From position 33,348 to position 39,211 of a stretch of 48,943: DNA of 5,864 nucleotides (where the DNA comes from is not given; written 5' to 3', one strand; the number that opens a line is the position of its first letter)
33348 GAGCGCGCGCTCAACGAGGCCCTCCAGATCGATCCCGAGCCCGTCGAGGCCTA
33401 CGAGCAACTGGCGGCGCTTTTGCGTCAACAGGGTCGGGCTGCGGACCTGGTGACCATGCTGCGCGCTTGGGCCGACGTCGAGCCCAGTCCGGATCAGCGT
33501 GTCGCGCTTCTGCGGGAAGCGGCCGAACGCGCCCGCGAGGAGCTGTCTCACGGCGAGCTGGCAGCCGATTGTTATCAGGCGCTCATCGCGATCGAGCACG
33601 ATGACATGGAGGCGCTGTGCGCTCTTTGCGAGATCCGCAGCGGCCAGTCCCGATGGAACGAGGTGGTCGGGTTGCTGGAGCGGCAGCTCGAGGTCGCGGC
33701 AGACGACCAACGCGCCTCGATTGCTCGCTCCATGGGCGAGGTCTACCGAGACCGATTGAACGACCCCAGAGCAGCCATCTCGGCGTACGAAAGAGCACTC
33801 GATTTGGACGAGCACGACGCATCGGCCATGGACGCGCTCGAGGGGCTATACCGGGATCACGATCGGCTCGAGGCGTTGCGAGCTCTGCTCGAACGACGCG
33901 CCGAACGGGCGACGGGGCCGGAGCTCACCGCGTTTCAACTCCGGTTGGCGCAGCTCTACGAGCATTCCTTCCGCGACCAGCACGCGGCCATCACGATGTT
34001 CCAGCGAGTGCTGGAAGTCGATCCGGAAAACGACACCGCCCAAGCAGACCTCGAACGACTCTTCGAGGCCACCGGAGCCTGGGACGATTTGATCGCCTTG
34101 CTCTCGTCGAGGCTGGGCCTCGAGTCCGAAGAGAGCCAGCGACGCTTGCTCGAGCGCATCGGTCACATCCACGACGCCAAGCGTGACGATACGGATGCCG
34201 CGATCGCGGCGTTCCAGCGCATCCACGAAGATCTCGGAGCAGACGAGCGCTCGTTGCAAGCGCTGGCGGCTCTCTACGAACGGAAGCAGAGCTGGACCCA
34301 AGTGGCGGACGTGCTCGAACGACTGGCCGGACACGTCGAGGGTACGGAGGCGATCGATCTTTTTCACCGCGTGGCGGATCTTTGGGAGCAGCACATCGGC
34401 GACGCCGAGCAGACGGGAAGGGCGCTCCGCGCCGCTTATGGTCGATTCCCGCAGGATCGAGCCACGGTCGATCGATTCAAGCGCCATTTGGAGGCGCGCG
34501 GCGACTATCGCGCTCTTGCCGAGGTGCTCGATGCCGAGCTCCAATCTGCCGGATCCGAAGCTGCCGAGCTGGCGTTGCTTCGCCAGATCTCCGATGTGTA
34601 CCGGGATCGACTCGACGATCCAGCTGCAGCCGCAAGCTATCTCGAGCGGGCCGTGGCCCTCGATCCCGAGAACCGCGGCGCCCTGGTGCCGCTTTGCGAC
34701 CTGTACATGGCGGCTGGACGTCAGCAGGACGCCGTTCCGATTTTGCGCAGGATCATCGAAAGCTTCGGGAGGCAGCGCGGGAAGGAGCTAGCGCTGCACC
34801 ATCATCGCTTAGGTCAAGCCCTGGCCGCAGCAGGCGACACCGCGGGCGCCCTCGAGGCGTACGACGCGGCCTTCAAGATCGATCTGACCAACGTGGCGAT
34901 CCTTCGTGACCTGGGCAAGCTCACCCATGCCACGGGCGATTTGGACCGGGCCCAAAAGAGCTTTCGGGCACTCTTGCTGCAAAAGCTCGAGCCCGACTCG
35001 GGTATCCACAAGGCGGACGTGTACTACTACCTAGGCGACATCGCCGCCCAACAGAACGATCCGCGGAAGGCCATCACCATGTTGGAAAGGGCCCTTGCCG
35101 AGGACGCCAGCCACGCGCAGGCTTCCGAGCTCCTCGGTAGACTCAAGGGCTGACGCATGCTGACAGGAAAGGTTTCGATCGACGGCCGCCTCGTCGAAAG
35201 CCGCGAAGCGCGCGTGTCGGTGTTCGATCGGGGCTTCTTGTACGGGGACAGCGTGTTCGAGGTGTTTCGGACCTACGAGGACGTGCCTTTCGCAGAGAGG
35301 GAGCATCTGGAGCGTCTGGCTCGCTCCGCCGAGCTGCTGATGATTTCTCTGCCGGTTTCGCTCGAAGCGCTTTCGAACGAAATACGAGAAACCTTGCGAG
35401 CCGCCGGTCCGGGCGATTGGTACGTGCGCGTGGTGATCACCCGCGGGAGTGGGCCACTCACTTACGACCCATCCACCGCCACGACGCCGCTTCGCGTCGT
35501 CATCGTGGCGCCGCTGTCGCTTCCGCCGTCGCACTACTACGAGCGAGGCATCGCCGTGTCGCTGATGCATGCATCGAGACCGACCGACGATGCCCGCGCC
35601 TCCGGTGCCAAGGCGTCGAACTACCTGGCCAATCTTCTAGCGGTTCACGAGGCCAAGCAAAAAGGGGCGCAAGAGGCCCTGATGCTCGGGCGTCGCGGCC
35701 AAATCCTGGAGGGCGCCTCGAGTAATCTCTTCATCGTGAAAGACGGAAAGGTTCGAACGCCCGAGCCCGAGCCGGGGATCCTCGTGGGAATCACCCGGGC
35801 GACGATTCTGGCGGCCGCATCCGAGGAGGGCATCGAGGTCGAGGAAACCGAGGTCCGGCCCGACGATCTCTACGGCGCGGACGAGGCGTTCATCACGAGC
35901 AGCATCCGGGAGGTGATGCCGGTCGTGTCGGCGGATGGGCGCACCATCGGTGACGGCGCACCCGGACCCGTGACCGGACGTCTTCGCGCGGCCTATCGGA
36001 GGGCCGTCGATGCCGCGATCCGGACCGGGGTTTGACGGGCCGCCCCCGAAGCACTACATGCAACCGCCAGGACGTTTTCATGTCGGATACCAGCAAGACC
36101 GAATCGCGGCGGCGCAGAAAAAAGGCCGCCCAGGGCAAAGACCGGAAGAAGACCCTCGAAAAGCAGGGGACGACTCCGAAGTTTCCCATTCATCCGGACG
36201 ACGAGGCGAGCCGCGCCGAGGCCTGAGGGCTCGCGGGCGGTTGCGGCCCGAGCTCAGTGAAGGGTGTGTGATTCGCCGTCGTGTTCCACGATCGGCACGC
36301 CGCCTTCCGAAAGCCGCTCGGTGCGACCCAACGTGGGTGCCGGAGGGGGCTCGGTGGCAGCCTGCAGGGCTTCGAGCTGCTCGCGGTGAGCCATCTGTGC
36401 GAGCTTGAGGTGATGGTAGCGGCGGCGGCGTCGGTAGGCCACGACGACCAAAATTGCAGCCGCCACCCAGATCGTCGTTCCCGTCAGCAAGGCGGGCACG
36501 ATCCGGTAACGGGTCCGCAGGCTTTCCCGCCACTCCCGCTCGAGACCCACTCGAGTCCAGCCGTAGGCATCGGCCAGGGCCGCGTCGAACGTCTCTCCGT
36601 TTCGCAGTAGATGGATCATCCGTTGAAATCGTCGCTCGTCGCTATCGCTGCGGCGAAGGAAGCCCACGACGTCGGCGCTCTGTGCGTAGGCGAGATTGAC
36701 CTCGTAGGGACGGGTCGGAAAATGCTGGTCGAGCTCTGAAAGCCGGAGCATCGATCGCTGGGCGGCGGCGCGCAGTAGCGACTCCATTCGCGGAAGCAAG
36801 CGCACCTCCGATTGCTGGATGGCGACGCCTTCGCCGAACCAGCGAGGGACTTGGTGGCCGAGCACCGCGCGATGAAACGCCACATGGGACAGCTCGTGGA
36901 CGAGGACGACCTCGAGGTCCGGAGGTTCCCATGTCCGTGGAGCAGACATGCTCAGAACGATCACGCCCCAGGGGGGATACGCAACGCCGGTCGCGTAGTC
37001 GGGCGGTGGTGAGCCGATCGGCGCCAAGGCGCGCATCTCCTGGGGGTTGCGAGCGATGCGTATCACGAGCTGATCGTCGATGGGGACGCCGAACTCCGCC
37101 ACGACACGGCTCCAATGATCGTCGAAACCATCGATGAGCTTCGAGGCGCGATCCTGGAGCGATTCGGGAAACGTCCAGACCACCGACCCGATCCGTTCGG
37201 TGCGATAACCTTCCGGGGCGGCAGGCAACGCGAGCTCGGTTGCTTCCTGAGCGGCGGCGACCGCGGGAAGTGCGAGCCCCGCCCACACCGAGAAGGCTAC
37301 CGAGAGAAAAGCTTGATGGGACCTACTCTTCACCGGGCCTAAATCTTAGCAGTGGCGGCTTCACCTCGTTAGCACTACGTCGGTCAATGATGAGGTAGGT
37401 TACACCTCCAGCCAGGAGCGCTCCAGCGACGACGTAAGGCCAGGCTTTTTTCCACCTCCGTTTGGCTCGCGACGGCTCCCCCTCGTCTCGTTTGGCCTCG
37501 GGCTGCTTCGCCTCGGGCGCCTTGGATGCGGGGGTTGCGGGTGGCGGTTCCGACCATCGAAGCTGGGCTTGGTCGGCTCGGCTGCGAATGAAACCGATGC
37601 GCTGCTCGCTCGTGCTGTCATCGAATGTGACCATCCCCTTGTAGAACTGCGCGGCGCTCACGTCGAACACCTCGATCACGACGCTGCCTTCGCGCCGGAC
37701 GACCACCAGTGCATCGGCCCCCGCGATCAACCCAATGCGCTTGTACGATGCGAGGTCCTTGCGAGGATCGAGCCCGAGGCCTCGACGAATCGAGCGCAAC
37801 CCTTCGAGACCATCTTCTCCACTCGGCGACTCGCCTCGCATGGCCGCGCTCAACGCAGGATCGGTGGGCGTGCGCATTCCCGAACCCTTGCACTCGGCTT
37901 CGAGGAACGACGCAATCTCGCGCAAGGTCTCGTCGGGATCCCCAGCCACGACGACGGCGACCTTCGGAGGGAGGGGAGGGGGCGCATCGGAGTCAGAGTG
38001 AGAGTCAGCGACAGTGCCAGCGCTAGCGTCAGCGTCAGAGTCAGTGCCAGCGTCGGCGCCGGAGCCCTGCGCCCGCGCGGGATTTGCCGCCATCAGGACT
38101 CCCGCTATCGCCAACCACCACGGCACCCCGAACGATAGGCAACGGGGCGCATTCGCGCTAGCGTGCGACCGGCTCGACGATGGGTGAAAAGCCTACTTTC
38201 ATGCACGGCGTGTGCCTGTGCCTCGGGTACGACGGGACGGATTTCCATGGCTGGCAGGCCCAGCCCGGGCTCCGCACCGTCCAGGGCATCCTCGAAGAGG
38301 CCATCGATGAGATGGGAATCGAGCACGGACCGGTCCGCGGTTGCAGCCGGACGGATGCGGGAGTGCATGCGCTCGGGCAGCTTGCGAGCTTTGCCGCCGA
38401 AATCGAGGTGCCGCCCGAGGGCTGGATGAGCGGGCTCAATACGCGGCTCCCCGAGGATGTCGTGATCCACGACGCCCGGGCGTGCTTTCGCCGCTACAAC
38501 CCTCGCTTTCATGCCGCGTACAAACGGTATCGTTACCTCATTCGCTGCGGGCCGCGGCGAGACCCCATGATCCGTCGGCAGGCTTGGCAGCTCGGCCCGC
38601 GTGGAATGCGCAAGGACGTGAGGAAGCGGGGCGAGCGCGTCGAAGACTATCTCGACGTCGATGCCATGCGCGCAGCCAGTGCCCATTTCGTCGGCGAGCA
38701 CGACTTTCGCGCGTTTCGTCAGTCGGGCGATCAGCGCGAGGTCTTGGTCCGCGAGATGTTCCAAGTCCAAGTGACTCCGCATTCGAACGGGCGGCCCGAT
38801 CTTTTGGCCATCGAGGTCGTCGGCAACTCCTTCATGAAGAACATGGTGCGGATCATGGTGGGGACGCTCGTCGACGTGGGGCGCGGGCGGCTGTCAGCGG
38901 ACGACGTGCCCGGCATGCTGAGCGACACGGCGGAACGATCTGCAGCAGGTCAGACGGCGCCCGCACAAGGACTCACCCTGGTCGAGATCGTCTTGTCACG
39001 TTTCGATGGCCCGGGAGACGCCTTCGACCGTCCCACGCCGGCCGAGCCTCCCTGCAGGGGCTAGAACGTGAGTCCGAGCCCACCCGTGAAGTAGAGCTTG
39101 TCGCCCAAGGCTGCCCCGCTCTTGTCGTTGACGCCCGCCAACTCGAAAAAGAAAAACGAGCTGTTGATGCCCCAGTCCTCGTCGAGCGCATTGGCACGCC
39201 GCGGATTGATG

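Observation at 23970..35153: Single ~11.2 kb ORF encoding a ~3,700 aa protein built almost entirely of a ~72-74 residue TPR-like super-repeat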

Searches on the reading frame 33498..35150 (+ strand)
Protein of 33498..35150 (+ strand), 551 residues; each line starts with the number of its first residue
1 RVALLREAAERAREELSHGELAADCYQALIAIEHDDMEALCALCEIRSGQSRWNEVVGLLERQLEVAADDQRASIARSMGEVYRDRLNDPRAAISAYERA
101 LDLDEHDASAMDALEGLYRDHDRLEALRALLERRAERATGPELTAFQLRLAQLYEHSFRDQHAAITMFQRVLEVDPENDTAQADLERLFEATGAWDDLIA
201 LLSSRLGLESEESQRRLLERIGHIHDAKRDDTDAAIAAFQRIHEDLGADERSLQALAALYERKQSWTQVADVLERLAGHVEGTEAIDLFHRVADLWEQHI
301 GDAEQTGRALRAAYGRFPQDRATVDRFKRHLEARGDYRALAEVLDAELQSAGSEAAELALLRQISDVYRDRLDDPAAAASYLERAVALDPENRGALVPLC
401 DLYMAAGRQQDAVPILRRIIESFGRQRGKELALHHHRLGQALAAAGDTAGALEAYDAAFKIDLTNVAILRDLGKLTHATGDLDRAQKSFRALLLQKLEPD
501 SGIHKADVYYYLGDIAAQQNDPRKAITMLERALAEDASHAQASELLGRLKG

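Call 115: predict_structure(alignment_id=A5)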
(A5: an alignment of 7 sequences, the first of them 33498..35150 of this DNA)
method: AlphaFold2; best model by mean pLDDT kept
length: 551 residues; sequences in the alignment: 7
mean_pLDDT: 92.4   pTM: 0.61
mean pLDDT of the five models: 92.4, 91.6, 91.5, 91.4, 90.5
residues with pLDDT >= 90: 457; 70-90: 88; 50-70: 6; < 50: 0
segments of 3 or more residues with pLDDT < 50: none
pLDDT, mean of each block of 10 residues (from residue 1): 93 92 95 92 95 95 92 96 96 96 90 93 93 89 92 94 95 91 95 94 88 92 94 95 89 95 95 92 91 94 92 91 93 94 93 92 95 95 94 90 93 92 75 93 93 94 90 93 93 81 87 95 95 93 94 89
secondary structure, 60 per line:
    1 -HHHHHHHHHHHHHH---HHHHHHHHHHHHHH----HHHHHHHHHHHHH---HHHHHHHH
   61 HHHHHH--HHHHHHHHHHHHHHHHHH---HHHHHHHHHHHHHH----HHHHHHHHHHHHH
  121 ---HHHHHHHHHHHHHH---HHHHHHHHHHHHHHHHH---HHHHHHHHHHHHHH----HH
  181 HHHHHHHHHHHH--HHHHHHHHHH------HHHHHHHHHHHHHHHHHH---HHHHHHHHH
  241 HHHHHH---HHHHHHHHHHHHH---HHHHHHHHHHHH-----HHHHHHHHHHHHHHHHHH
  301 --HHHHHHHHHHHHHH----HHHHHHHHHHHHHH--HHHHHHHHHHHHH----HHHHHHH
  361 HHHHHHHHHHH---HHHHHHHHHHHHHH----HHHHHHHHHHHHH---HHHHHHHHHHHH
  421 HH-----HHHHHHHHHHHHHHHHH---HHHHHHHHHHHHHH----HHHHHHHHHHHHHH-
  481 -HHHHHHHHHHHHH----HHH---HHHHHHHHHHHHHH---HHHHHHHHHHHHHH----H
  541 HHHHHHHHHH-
elements in order: H2-15 H19-32 H37-49 H53-66 H69-86 H90-103 H108-120 H124-137 H141-157 H161-174 H179-192 H195-204 H211-228 H232-246 H250-262 H266-277 H283-300 H303-316 H321-334 H337-349 H354-371 H375-388 H393-405 H409-422 H428-444 H448-461 H466-479 H482-494 H505-518 H522-535 H540-550

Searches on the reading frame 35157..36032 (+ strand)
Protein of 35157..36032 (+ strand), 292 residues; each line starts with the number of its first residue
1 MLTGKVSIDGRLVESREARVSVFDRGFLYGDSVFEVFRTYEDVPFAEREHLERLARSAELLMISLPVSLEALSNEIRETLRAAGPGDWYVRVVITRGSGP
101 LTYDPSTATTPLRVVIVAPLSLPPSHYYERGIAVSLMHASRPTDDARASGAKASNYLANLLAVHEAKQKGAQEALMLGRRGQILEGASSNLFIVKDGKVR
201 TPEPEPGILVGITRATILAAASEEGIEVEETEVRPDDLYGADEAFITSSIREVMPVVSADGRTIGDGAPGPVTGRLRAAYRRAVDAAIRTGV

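Call 14: search_protein_families(library=pfam, proteins=[window:35157-36032:+], max_evalue=0.001)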
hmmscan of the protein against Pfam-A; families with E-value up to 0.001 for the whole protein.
window:35157-36032:+ (292 aa): 1 family
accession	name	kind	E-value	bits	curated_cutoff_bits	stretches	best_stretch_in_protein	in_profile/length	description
PF01063.24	Aminotran_4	-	3.2e-60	204.2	28.5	1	33-258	2-222/223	Amino-transferase class IV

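Call 102: search_protein_families(library=ncbifam, proteins=[window:35157-36032:+], max_evalue=0.001)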
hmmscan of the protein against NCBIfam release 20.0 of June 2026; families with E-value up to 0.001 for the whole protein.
window:35157-36032:+ (292 aa): 22 families
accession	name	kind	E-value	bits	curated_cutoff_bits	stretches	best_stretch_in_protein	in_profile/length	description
NF006185.0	PRK08320.1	subfamily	4.2e-81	272.3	363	1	6-285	5-284/292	branched-chain amino acid aminotransferase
TIGR01122.1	ilvE_I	equivalog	2.2e-69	233.9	245.55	1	8-287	2-287/298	branched-chain-amino-acid transaminase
NF009126.0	PRK12479.1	equivalog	2.6e-67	227.1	518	1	6-282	6-282/299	branched-chain-amino-acid transaminase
NF005209.0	PRK06680.1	subfamily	1e-62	211.6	320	1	7-284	6-281/286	D-amino-acid transaminase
NF005146.0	PRK06606.1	equivalog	2e-60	204.3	279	1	5-286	8-294/307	branched-chain amino acid transaminase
TIGR01121.1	D_amino_aminoT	equivalog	4.5e-54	183.5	277.45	1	5-283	1-274/276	D-amino-acid transaminase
NF005800.0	PRK07650.1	equivalog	1.7e-53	181.8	308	1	6-286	3-278/290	aminodeoxychorismate lyase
NF005726.0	PRK07544.1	equivalog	3.7e-52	177.3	396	1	4-286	11-290/295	branched-chain amino acid aminotransferase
NF004761.0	PRK06092.1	equivalog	1.6e-41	142.3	260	1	16-259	8-247/268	aminodeoxychorismate lyase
TIGR03461.1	pabC_Proteo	equivalog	1.6e-41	142.2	176.85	1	16-260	6-246/262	aminodeoxychorismate lyase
NF005888.0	PRK07849.1-3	equivalog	5.9e-39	133.8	273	1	2-264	11-274/298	aminodeoxychorismate lyase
NF009896.0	PRK13356.1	equivalog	9.2e-36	123.4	262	1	19-281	23-280/287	branched-chain amino acid aminotransferase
NF009066.0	PRK12400.1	equivalog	2.9e-29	102.4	538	1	17-283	20-281/290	D-amino-acid transaminase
NF005886.0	PRK07849.1-1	equivalog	5.5e-28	98.1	253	1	24-264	32-272/291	aminodeoxychorismate lyase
NF005887.0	PRK07849.1-2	equivalog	2e-20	73.3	278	1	6-267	7-273/291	aminodeoxychorismate lyase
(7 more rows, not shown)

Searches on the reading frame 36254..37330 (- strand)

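Call 14: search_protein_families(library=pfam, proteins=[window:36254-37330:-], max_evalue=0.001)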
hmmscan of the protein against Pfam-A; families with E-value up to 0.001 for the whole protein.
window:36254-37330:- (358 aa): 1 family
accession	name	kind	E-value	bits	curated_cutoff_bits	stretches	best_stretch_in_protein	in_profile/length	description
PF13485.12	Peptidase_MA_2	-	3.6e-18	66.5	32.4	1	76-271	9-199/201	Peptidase MA superfamily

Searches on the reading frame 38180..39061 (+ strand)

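Call 14: search_protein_families(library=pfam, proteins=[window:38180-39061:+], max_evalue=0.001)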
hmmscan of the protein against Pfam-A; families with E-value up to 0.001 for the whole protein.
window:38180-39061:+ (294 aa): 1 family
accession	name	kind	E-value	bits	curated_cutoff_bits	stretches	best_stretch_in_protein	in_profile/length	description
PF01416.25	PseudoU_synth_1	-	1.4e-38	132.1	23.3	2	166-270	1-105/108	tRNA pseudouridine synthase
